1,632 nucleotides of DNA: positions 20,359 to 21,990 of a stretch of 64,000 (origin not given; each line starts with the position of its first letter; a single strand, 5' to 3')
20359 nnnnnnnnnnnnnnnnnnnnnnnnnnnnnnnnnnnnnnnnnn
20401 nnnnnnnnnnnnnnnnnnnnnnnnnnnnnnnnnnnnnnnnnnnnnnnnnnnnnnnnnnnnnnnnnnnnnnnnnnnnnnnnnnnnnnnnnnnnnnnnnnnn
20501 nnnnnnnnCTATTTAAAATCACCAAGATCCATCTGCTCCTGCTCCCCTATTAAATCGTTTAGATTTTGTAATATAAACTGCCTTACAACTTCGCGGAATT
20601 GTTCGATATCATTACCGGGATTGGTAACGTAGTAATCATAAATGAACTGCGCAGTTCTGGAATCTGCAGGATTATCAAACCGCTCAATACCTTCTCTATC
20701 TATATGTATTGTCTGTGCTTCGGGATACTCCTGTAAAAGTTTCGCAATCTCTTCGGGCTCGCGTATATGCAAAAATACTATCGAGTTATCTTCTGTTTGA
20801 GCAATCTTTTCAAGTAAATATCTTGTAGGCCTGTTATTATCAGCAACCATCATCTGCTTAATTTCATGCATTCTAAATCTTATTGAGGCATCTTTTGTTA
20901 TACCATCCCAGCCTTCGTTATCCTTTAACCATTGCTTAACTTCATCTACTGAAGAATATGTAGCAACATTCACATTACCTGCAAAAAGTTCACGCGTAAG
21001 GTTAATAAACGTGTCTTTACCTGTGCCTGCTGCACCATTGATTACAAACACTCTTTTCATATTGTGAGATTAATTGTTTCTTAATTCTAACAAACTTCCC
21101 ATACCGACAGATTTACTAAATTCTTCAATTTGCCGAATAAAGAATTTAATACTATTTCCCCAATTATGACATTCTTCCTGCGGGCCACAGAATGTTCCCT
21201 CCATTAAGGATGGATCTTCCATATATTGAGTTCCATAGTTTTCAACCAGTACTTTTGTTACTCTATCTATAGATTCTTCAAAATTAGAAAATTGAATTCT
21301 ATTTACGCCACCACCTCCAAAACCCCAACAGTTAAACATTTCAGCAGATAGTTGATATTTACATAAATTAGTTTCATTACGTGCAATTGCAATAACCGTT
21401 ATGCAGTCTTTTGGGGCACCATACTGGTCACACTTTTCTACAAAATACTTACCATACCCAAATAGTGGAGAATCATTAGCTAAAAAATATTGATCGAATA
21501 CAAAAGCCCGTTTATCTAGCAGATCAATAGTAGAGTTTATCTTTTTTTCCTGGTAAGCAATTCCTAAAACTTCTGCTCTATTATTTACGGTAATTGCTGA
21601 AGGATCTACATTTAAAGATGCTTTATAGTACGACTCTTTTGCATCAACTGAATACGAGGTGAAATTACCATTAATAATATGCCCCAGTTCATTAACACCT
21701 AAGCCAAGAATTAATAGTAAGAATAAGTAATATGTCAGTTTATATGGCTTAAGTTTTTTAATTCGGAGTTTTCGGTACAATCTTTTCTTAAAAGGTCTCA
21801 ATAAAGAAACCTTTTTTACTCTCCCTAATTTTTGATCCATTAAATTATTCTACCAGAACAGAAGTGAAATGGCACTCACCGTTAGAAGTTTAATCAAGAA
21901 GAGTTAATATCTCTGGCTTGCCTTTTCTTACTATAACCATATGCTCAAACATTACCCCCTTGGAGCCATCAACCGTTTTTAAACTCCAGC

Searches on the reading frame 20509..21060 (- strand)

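Call 6: search_protein_families(library=pfam, proteins=[window:20509-21060:-], max_evalue=0.1)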
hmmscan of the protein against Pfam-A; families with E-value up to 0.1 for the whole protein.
window:20509-21060:- (183 aa): 5 families
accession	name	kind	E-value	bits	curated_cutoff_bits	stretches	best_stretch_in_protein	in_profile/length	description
PF13238.12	AAA_18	-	0.0016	19.3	29.4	1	6-104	2-86/128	AAA domain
PF13604.12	AAA_30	-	0.015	15.5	27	1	3-50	19-67/191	AAA domain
PF20720.3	nSTAND3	-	0.061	13.5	27.2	0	2-48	17-64/155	Novel STAND NTPase 3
PF18016.8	SAM_3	-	0.085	13.3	22.6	0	29-49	3-23/65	SAM domain (Sterile alpha motif)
PF19263.5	DUF5906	-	0.091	13.8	27.6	0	8-37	2-32/114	Family of unknown function (DUF5906)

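Call 61: search_protein_families(library=ncbifam, proteins=[window:20509-21060:-], max_evalue=1)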
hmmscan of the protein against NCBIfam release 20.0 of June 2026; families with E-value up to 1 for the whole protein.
window:20509-21060:- (183 aa): 1 family
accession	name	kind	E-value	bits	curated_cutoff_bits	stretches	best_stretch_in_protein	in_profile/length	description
TIGR02322.1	phosphon_PhnN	equivalog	0.091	12.4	156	1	4-32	3-31/179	phosphonate metabolism protein/1,5-bisphosphokinase (PRPP-forming) PhnN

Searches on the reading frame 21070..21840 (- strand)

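Call 6: search_protein_families(library=pfam, proteins=[window:21070-21840:-], max_evalue=0.1)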
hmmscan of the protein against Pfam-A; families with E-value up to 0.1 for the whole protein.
window:21070-21840:- (256 aa): 1 family
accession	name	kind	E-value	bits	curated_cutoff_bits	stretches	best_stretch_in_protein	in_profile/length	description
PF01832.25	Glucosaminidase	-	0.087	13.9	30.2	0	131-204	2-87/123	Mannosyl-glycoprotein endo-beta-N-acetylglucosaminidase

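Call 61: search_protein_families(library=ncbifam, proteins=[window:21070-21840:-], max_evalue=1)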
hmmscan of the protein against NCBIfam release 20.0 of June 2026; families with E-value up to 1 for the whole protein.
window:21070-21840:- (256 aa): 0 families
